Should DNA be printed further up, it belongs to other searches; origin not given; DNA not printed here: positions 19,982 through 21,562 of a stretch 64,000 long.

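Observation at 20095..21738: Single-gene DUF262-HNH nuclease wedged between dnaKJ and hslVU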

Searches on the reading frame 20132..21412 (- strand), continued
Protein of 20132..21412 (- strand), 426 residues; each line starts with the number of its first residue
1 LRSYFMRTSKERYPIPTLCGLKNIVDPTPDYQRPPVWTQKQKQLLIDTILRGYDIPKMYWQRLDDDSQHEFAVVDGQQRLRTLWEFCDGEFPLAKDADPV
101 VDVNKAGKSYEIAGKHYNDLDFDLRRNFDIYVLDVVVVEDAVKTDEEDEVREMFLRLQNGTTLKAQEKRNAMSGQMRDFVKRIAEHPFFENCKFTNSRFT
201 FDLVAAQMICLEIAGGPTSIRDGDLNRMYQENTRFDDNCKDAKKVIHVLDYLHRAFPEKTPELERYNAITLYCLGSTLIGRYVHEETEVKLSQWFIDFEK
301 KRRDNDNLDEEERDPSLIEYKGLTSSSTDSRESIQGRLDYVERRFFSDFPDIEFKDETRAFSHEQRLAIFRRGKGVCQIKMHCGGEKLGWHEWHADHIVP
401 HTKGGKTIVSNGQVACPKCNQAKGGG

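Call 71: search_protein_families(library=pfam, proteins=[L088:3592-6645:+, L089:4695-7949:+, L092:5275-7932:+, L093:2-1513:+, L094:3538-6774:+, L097:6001-7998:+, L100:2-1492:+, L102:3-1250:+, L106:6814-7914:+, L118:1261-3252:+], max_evalue=0.00001)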
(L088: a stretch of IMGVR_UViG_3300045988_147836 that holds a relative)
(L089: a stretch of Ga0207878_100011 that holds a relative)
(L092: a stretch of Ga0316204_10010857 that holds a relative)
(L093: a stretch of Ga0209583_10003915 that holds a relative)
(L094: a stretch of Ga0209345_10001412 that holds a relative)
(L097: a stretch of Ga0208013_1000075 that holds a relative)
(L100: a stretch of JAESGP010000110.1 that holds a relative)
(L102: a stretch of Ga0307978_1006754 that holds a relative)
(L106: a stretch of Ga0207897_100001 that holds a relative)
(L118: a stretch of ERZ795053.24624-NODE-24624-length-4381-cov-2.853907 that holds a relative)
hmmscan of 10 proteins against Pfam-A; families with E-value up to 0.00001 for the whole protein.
L088:3592-6645:+ (1018 aa): 5 families
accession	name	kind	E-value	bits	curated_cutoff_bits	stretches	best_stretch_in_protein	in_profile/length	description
PF11867.13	T1RH-like_C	-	4.3e-95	319.3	26.8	1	696-1012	11-327/329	Type I restriction enzyme HindI endonuclease subunit-like, C-terminal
PF18766.7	SWI2_SNF2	-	5.1e-78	262.2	26.7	1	258-501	1-216/221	SWI2/SNF2 ATPase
PF04313.20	HSDR_N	-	1.6e-40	139.6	25.1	1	3-200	2-197/198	Type I restriction enzyme R protein N terminus (HSDR_N)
PF04851.21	ResIII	-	2.2e-20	73.7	22.5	1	258-438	7-163/164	Type III restriction enzyme, res subunit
PF22679.2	T1R_D3-like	-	4.2e-19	70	27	1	579-668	65-156/158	Type I restriction enzyme subunit R domain 3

L089:4695-7949:+ (1085 aa): 4 families
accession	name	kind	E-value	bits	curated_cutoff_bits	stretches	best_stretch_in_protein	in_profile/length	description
PF07669.17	Eco57I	-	8.7e-44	150.1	25.3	1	507-670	1-171/171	Eco57I restriction-modification methylase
PF20473.4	MmeI_Mtase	-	2.9e-17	63.1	27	1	436-592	3-150/259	MmeI, DNA-methyltransferase domain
PF02384.22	N6_Mtase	-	3.4e-15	56.6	20.4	1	455-696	49-244/311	N-6 DNA Methylase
PF12950.13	TaqI_C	-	6.3e-06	26.9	26.5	0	867-954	28-118/118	TaqI-like C-terminal specificity domain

L092:5275-7932:+ (886 aa): 2 families
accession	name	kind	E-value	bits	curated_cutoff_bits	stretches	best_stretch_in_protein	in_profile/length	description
PF04851.21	ResIII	-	1.8e-17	64.1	22.5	1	7-250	3-163/164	Type III restriction enzyme, res subunit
PF00270.35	DEAD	-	6.7e-06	26.4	26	0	48-154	10-104/167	DEAD/DEAH box helicase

L093:2-1513:+ (504 aa): 1 family
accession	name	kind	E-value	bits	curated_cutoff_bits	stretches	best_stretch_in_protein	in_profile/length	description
PF01555.25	N6_N4_Mtase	-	3.7e-24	86.4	26.7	1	26-322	25-216/221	DNA methylase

L094:3538-6774:+ (1079 aa): 4 families
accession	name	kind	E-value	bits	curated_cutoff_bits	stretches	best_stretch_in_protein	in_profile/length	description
PF07669.17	Eco57I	-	5.6e-43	147.4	25.3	1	503-666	1-171/171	Eco57I restriction-modification methylase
PF20473.4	MmeI_Mtase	-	2.6e-16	60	27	1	435-590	6-152/259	MmeI, DNA-methyltransferase domain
PF02384.22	N6_Mtase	-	1.8e-14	54.2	20.4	1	451-686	49-238/311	N-6 DNA Methylase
PF12950.13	TaqI_C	-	7.2e-11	42.8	26.5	1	816-948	32-118/118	TaqI-like C-terminal specificity domain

L097:6001-7998:+ (666 aa): 0 families

L100:2-1492:+ (497 aa): 1 family
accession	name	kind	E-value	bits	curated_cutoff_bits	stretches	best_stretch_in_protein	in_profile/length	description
PF01555.25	N6_N4_Mtase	-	4.8e-22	79.4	26.7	1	2-293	27-204/221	DNA methylase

L102:3-1250:+ (416 aa): 0 families

L106:6814-7914:+ (367 aa): 1 family
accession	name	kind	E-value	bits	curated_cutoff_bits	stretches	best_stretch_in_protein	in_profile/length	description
PF00589.27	Phage_integrase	-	2.4e-07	31.1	27.1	1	144-327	14-169/172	Phage integrase family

L118:1261-3252:+ (664 aa): 1 family
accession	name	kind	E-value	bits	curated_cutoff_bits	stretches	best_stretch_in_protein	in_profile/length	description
PF01555.25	N6_N4_Mtase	-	4.9e-28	99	26.7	1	120-460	1-199/221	DNA methylase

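Call 72: search_protein_families(library=pfam, proteins=[L120:198-1289:+, L127:3672-7055:+, L131:5658-6611:+, L134:6000-7952:+, L135:1774-2229:+, L136:1366-3399:+, L139:5342-7972:+, L143:4650-7991:+, L146:5061-7985:+, L148:6511-7974:+], max_evalue=0.00001)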
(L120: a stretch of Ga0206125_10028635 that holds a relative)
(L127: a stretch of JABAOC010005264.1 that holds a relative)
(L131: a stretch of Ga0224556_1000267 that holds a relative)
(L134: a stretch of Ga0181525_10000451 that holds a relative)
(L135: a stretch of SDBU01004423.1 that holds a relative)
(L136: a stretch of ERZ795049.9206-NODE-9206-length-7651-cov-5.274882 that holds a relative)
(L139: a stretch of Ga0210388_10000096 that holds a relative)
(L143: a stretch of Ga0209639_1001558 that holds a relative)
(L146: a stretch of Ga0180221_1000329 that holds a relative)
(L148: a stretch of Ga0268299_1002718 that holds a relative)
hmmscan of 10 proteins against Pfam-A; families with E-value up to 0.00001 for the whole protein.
L120:198-1289:+ (364 aa): 0 families

L127:3672-7055:+ (1128 aa): 2 families
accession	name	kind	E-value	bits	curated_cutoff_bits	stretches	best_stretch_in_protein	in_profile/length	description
PF07669.17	Eco57I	-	3e-27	96.2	25.3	1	591-830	1-149/171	Eco57I restriction-modification methylase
PF20473.4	MmeI_Mtase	-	4.3e-09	36.3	27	1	499-636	6-107/259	MmeI, DNA-methyltransferase domain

L131:5658-6611:+ (318 aa): 1 family
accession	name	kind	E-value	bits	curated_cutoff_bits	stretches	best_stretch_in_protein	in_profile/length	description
PF01791.15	DeoC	-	1.7e-23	83.9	23.8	1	62-271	5-209/229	DeoC/LacD family aldolase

L134:6000-7952:+ (651 aa): 1 family
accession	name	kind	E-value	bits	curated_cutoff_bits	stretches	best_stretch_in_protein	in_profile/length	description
PF02463.25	SMC_N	-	2e-07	31.1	40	0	3-88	2-87/220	RecF/RecN/SMC N terminal domain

L135:1774-2229:+ (152 aa): 0 families

L136:1366-3399:+ (678 aa): 3 families
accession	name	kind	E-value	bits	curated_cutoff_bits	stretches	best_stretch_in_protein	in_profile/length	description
PF13337.12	BrxL_ATPase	-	8.6e-129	429.2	25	1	152-463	1-312/313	Lon-like protease BrxL-like, ATPase domain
PF20442.3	BrxL_N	-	2.1e-48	164.1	28.2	1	10-141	1-132/132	BREX system Lon protease-like protein BrxL N-terminal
PF16565.11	MIT_C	-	1.6e-44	151.7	25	1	531-676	1-141/142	Phospholipase D-like domain at C-terminus of MIT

L139:5342-7972:+ (877 aa): 5 families
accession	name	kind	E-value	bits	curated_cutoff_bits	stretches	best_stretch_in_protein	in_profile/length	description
PF02384.22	N6_Mtase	-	3.8e-35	122.1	20.4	1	304-591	2-248/311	N-6 DNA Methylase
PF13588.12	HSDR_N_2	-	1.6e-13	51.1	25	1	58-168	7-110/110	Type I restriction enzyme R protein N terminus (HSDR_N)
PF01170.24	UPF0020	-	4.3e-09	36.8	22.3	1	337-466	20-139/197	RMKL-like, methyltransferase domain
PF20473.4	MmeI_Mtase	-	4.6e-07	29.7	27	1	348-416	22-84/259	MmeI, DNA-methyltransferase domain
PF07669.17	Eco57I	-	6.9e-07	29.9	25.3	1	444-551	70-165/171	Eco57I restriction-modification methylase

L143:4650-7991:+ (1114 aa): 1 family
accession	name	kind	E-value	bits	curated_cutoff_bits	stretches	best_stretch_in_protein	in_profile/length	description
PF07669.17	Eco57I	-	4.2e-27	95.7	25.3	1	586-837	1-158/171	Eco57I restriction-modification methylase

L146:5061-7985:+ (975 aa): 1 family
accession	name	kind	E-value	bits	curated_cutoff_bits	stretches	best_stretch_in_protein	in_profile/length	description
PF04851.21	ResIII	-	1.3e-12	48.3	22.5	1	62-345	8-163/164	Type III restriction enzyme, res subunit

L148:6511-7974:+ (488 aa): 2 families
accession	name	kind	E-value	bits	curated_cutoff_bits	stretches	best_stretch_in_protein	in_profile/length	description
PF02463.25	SMC_N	-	8.1e-09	35.7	40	1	3-331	2-205/220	RecF/RecN/SMC N terminal domain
PF13304.12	AAA_21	-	7.9e-06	26.6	27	0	32-53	4-25/304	AAA domain, putative AbiEii toxin, Type IV TA system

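Call 76: search_dna_similar(query=window:20135-21397:-, collection=plasmids, mode=protein, max_evalue=1e-20, max_rows=25)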
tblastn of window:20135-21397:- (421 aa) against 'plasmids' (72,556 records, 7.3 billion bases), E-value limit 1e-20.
Records with a match: 3; places in all: 3; records where one place covers at least 80% of the query: 1.
Best place of each record, by identity: 60-80% 1; <60% 2.
By first word of the organism name: Sinorhizobium 2; Rhizobium 1.
By predicted mobility (MOB-suite, as given by PLSDB): conjugative 3.
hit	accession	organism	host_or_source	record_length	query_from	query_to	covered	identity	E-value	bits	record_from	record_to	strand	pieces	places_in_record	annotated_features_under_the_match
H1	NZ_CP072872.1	Rhizobium sp. NLR16a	lentil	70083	1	420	100%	63.8%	1e-160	508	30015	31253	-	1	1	DUF262 domain-containing protein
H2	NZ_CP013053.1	Sinorhizobium americanum CCGM7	Phaseolus vulgaris,root nodules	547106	1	225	53%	31.0%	1e-23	111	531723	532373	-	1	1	DUF262 domain-containing protein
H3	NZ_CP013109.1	Sinorhizobium americanum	Vachellia farnesiana,cell culture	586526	1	225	53%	31.0%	1e-23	111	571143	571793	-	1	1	DUF262 domain-containing protein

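Call 77: search_dna_similar(query=window:20135-21397:-, collection=phages, mode=protein, max_evalue=1e-10, max_rows=15)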
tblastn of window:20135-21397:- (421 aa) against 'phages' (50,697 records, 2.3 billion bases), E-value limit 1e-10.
Records with a match: 9; places in all: 9; records where one place covers at least 80% of the query: 0.
Best place of each record, by identity: <60% 9.
By first word of the organism name: Bacillus 6; Brevibacillus 2; Alicyclobacillus 1.
By host as written in the record: Bacillus subtilis 2; Bacillus subtilis BEST7003 2; Brevibacillus laterosporus 2; Bacillus sp. 1; Rosselomorea vietnamensis FJAT-46955 1; Alicyclobacillus acidoterrestris MMB007 1.
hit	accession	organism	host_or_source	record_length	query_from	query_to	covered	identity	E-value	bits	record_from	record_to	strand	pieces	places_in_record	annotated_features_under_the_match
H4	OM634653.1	Bacillus phage vB_BsuS_PJN02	Bacillus subtilis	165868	1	332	79%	24.4%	3e-12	75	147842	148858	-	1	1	DUF262 domain-containing protein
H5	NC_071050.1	Bacillus phage vB_BsuS_PJN02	Bacillus subtilis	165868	1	332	79%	24.4%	3e-12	75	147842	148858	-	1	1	DUF262 domain-containing protein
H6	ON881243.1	Bacillus phage PK-3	Bacillus sp.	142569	1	332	79%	23.8%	4e-12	74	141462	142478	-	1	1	DUF262 domain-containing protein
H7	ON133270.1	Bacillus phage 2S-4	Rosselomorea vietnamensis FJAT-46955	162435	1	332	79%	23.8%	4e-12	74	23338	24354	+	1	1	none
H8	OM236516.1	Bacillus phage FADO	Bacillus subtilis BEST7003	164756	1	332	79%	23.8%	4e-12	74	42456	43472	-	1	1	hypothetical protein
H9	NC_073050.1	Bacillus phage FADO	Bacillus subtilis BEST7003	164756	1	332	79%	23.8%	4e-12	74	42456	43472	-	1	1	hypothetical protein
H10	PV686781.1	Alicyclobacillus phage MMB025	Alicyclobacillus acidoterrestris MMB007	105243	26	252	54%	31.3%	4e-16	87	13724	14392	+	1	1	DefenseFinder protein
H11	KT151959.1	Brevibacillus phage Sundance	Brevibacillus laterosporus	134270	27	184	38%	32.7%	5e-11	71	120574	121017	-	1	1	hypothetical protein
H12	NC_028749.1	Brevibacillus phage Sundance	Brevibacillus laterosporus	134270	27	184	38%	32.7%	5e-11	71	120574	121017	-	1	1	hypothetical protein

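Call 78: get_annotated_region(hit=H1, flank=7000)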
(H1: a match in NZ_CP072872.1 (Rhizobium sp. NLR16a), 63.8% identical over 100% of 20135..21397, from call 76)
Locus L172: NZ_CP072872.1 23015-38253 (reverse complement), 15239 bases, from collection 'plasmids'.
description: Rhizobium sp. NLR16a plasmid p7, complete sequence
organism: Rhizobium sp. NLR16a (NCBI taxid 2731112)
taxonomy: Bacteria; Pseudomonadota; Alphaproteobacteria; Hyphomicrobiales; Rhizobiaceae; Rhizobium; Rhizobium sp. NLR16a
host: -; source: lentil; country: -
typing (MOB-suite, as given by PLSDB): conjugative; relaxase MOBP; mating-pair formation MPF_T
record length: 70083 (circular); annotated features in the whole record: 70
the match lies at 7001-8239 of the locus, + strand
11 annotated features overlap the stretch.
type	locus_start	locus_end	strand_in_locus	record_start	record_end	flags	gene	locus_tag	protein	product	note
CDS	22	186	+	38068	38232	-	-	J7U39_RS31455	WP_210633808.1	hypothetical protein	-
CDS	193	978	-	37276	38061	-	-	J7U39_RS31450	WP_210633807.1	NYN domain-containing protein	-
CDS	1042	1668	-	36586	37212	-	-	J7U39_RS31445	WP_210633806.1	recombinase family protein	GO:0006310 - DNA recombination [Evidence IEA]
CDS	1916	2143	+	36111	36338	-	-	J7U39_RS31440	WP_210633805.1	helix-turn-helix domain-containing protein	-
CDS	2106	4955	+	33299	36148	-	-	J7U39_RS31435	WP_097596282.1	SNF2-related protein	-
CDS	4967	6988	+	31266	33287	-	-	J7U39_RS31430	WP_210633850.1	site-specific DNA-methyltransferase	GO:0006306 - obsolete DNA methylation [Evidence IEA]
CDS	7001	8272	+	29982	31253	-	-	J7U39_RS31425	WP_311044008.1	DUF262 domain-containing protein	-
CDS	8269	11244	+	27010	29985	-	-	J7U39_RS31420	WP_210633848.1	DEAD/DEAH box helicase family protein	-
CDS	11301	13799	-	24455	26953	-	-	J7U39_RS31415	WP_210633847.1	AAA family ATPase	GO:0006302 - double-strand break repair [Evidence IEA]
CDS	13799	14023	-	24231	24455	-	-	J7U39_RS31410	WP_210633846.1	hypothetical protein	-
CDS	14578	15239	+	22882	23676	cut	-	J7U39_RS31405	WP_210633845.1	hypothetical protein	-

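Call 79: search_protein_representatives(alignment_id=A1)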
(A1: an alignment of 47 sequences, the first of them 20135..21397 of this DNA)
Query: 47 sequences, 419 profile positions. Proteins with E-value up to 0.001 (for the whole library): 16085; up to 1e-10: 4335; up to 1e-30: 756. The best 150 are listed.
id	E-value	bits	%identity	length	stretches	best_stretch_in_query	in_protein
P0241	2.1e-187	639.5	-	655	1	1-414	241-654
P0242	3.3e-178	609.2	-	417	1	1-416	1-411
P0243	1.0e-153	528.5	-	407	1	1-413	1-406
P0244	4.3e-152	523.1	-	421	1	3-414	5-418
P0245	9.3e-149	512.1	-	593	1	1-414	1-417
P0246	2.1e-138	478.0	-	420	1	1-417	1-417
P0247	3.0e-133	461.0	-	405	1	8-414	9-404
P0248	1.9e-132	458.4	-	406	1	10-413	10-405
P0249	4.1e-130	450.7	-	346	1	4-344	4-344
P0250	5.9e-129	446.9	-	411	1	2-410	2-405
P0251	3.9e-128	444.2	-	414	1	1-414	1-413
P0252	1.2e-127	442.6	-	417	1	1-415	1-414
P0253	1.8e-126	438.7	-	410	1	1-412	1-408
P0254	4.6e-122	424.2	-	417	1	9-414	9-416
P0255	4.9e-122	424.1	-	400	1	8-413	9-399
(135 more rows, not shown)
